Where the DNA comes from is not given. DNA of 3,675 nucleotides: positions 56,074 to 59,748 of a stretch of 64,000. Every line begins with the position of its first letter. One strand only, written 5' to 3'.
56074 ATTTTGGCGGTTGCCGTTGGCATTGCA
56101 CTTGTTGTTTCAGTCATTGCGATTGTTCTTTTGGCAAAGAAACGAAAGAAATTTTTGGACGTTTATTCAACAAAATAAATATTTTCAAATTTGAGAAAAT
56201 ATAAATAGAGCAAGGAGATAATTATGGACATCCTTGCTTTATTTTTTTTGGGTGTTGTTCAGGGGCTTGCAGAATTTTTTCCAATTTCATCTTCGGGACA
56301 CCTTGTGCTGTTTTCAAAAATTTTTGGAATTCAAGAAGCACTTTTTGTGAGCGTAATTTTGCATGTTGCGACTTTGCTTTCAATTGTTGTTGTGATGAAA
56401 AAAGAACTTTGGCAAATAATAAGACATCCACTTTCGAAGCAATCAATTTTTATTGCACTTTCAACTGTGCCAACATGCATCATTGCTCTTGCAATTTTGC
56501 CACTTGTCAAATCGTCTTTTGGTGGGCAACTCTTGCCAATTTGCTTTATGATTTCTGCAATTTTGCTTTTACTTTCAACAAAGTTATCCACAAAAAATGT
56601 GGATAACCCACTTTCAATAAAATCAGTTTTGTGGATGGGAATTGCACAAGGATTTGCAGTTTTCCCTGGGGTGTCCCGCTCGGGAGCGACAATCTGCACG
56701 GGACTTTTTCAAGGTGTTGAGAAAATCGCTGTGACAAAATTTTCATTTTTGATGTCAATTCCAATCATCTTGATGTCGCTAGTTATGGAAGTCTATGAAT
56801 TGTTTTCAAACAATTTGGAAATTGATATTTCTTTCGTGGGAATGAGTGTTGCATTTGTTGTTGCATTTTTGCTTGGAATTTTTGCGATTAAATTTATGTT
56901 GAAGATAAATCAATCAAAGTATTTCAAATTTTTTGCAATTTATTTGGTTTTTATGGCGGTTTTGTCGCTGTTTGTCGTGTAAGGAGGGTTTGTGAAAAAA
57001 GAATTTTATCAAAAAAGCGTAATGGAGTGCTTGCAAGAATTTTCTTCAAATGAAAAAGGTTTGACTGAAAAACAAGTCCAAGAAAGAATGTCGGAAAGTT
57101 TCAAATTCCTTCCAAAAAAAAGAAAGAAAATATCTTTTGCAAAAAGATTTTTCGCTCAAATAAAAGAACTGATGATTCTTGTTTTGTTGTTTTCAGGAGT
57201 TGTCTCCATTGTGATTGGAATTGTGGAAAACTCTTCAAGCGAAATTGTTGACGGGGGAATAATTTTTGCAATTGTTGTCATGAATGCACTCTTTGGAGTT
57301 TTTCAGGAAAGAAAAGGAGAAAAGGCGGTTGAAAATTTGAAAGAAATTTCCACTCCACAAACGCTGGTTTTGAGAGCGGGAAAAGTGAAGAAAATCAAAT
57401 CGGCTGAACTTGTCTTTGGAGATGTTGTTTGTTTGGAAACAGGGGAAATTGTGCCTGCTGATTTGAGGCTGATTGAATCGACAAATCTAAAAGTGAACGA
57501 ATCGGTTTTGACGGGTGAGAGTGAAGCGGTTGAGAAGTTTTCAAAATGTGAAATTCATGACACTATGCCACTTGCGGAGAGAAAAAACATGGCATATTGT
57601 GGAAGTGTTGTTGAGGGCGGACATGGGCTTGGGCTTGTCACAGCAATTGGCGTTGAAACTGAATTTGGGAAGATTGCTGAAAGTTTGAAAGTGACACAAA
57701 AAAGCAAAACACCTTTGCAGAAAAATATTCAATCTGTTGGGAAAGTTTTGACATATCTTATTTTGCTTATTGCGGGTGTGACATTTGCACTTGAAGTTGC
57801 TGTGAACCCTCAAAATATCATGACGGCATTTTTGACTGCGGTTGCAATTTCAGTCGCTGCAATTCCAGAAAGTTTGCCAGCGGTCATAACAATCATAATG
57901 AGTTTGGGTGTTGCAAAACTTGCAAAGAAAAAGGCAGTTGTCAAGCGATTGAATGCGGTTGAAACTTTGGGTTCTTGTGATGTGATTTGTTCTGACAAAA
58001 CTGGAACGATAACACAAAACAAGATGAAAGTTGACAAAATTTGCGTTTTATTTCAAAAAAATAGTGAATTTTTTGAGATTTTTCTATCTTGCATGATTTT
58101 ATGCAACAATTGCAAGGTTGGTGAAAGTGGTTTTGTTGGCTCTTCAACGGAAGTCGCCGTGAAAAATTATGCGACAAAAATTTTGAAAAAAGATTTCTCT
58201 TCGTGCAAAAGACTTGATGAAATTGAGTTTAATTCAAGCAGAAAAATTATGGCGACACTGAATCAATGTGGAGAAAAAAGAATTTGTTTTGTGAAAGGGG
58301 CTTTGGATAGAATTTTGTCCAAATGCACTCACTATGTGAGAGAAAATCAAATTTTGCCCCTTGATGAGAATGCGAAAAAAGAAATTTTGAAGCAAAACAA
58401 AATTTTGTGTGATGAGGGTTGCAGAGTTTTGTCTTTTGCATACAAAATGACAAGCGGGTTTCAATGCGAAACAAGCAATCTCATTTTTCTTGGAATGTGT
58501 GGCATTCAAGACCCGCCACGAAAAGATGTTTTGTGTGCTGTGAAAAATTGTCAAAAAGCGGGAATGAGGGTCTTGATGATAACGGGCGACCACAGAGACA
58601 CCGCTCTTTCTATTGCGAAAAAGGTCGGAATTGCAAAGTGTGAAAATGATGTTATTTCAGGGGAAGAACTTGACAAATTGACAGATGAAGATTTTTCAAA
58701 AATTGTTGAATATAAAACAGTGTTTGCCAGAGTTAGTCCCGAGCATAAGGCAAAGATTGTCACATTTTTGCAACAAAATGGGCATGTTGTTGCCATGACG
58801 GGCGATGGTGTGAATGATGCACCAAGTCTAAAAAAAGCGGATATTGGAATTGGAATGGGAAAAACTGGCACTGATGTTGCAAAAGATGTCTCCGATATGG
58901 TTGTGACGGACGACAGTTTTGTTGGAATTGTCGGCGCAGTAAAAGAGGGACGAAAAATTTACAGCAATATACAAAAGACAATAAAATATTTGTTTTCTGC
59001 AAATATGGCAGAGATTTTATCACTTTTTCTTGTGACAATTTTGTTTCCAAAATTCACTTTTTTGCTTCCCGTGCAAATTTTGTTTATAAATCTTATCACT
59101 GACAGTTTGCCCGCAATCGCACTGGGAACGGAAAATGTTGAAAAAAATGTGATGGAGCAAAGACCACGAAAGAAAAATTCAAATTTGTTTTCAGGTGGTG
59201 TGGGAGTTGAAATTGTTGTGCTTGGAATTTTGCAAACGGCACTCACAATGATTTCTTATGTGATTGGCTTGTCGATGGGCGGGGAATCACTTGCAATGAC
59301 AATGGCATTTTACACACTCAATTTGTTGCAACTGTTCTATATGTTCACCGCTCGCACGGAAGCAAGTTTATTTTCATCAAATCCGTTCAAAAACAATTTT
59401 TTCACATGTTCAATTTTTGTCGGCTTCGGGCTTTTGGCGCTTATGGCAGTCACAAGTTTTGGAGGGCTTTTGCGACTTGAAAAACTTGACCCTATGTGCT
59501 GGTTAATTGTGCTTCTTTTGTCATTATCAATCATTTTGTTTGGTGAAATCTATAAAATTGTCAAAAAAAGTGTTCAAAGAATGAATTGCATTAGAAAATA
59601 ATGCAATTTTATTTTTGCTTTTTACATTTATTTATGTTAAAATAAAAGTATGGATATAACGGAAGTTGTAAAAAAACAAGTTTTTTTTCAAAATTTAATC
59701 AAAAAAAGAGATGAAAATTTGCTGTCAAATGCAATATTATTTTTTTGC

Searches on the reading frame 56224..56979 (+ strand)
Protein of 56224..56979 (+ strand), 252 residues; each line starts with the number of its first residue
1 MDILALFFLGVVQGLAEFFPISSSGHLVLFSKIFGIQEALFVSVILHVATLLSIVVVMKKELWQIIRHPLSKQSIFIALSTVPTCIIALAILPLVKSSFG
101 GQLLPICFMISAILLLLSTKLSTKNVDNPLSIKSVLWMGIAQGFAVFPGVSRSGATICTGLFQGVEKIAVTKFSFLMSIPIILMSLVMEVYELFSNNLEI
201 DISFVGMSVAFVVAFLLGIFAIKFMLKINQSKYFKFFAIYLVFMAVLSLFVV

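Call 35: search_protein_families(library=ncbifam, proteins=[window:56224-56979:+])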
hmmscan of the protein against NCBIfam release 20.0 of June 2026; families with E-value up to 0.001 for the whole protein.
window:56224-56979:+ (252 aa): 12 families
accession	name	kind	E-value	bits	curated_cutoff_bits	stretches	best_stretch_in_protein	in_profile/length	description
TIGR00753.1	undec_PP_bacA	equivalog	9.9e-44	149.9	217.5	1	8-244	3-254/255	undecaprenyl-diphosphatase UppP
NF001393.0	PRK00281.2-4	equivalog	3.4e-42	144.7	284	1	1-250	1-262/266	undecaprenyl-diphosphate phosphatase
NF001390.0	PRK00281.1-4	equivalog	6.3e-41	140.6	260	1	2-251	5-265/272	undecaprenyl-diphosphate phosphatase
NF001389.0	PRK00281.1-2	equivalog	7e-39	133.8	262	1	3-250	6-262/272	undecaprenyl-diphosphate phosphatase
NF001392.0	PRK00281.2-1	equivalog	1.4e-37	129.8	308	1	1-250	5-270/280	undecaprenyl-diphosphate phosphatase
NF001388.0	PRK00281.1-1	equivalog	3.5e-34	118.6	362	1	2-251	6-271/273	undecaprenyl-diphosphate phosphatase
NF001394.0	PRK00281.2-5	equivalog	1e-33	117.1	311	1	3-247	8-270/281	undecaprenyl-diphosphate phosphatase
NF001396.0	PRK00281.3-3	equivalog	4.9e-31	108.6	382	1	2-251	3-263/264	undecaprenyl-diphosphate phosphatase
NF001397.0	PRK00281.3-4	equivalog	5.5e-31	108.2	363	1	1-251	1-277/281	undecaprenyl-diphosphate phosphatase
NF001391.0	PRK00281.1-5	equivalog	2.5e-26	92.7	293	1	1-250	4-271/279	undecaprenyl-diphosphate phosphatase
NF001398.0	PRK00281.3-5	equivalog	4.4e-22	79.2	354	1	2-248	3-269/278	undecaprenyl-diphosphate phosphatase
NF001395.0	PRK00281.3-1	equivalog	2e-20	73.4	394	1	129-248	182-299/306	undecaprenyl-diphosphate phosphatase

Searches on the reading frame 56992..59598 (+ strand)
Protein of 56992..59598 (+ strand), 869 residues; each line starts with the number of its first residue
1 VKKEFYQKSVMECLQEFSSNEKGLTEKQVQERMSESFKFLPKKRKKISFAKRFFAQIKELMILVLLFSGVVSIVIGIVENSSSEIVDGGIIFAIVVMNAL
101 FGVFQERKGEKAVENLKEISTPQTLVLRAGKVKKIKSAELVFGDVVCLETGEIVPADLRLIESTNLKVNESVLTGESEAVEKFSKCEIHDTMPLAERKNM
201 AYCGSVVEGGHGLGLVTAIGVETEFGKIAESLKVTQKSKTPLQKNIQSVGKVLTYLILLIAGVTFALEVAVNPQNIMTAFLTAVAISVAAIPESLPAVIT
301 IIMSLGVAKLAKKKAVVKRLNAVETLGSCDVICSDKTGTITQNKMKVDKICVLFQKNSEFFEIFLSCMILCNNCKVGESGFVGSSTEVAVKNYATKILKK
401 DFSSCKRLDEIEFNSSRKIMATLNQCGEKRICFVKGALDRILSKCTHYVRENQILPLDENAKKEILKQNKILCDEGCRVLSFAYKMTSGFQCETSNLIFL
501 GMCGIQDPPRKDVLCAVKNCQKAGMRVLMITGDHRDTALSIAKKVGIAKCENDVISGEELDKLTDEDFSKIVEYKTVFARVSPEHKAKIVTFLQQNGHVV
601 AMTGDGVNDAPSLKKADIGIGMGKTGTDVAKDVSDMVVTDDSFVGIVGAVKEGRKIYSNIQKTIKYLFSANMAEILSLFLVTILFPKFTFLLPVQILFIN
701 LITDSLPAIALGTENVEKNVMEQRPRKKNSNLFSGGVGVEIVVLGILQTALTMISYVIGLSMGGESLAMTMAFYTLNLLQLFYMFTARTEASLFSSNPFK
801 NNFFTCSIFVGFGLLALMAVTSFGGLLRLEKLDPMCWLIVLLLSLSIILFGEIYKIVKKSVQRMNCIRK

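Call 35: search_protein_families(library=ncbifam, proteins=[window:56992-59598:+])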
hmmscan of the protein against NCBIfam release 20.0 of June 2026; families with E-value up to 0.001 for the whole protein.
window:56992-59598:+ (869 aa): 20 families
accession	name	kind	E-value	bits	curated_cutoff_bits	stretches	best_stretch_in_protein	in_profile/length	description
TIGR01522.1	ATPase-IIA2_Ca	equivalog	2.7e-187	624.3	798.3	1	9-860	8-852/854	calcium-transporting P-type ATPase, PMR1-type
TIGR01116.1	ATPase-IIA1_Ca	equivalog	9.5e-175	582.9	703.4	1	55-857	3-797/799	calcium-translocating P-type ATPase, SERCA-type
TIGR01517.1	ATPase-IIB_Ca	equivalog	3.8e-141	472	507.05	1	18-857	50-879/882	calcium-translocating P-type ATPase, PMCA-type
TIGR01523.1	ATPase-IID_K-Na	equivalog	1.3e-139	466.6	645.05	3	358-760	427-858/997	potassium/sodium efflux P-type ATPase, fungal-type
TIGR01647.1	ATPase-IIIA_H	equivalog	1.5e-126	423.5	615.5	1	23-803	1-739/755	plasma-membrane proton-efflux P-type ATPase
TIGR01106.1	ATPase-IIC_X-K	subfamily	9.7e-123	411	946.1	3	7-350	19-365/997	Na,H/K antiporter P-type ATPase subunit alpha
TIGR01524.1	ATPase-IIIB_Mg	equivalog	2.6e-121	406.1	610.75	1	12-731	21-732/867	magnesium-translocating P-type ATPase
NF011702.0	PRK15122.1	subfamily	5.2e-111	372.1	975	1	7-746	33-789/907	magnesium-translocating P-type ATPase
TIGR01494.1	ATPase_P-type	subfamily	1.8e-97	326.7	62.3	4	575-684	363-466/478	HAD-IC family P-type ATPase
TIGR01525.1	ATPase-IB_hvy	subfamily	7.5e-68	229.7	346.25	2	60-549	4-429/560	heavy metal translocating P-type ATPase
TIGR01657.1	P-ATPase-V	hypoth_equivalog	3e-58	197.2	618.25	2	91-562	199-712/1055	ATP13A2 family polyamine export P-type ATPase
TIGR01512.1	ATPase-IB2_Cd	subfamily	2.2e-51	175.1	313.5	3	83-351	16-256/494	cadmium family heavy metal-translocating P-type ATPase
TIGR01511.1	ATPase-IB1_Cu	subfamily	1.3e-47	162.9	397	3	104-352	62-284/542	copper-translocating P-type ATPase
NF007952.0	PRK10671.1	equivalog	1.4e-38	132.7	1316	3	567-688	686-804/838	copper-exporting P-type ATPase CopA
NF008262.1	PRK11033.1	equivalog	2.1e-36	125.7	1005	2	104-355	214-451/731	zinc/cadmium/mercury/lead-transporting ATPase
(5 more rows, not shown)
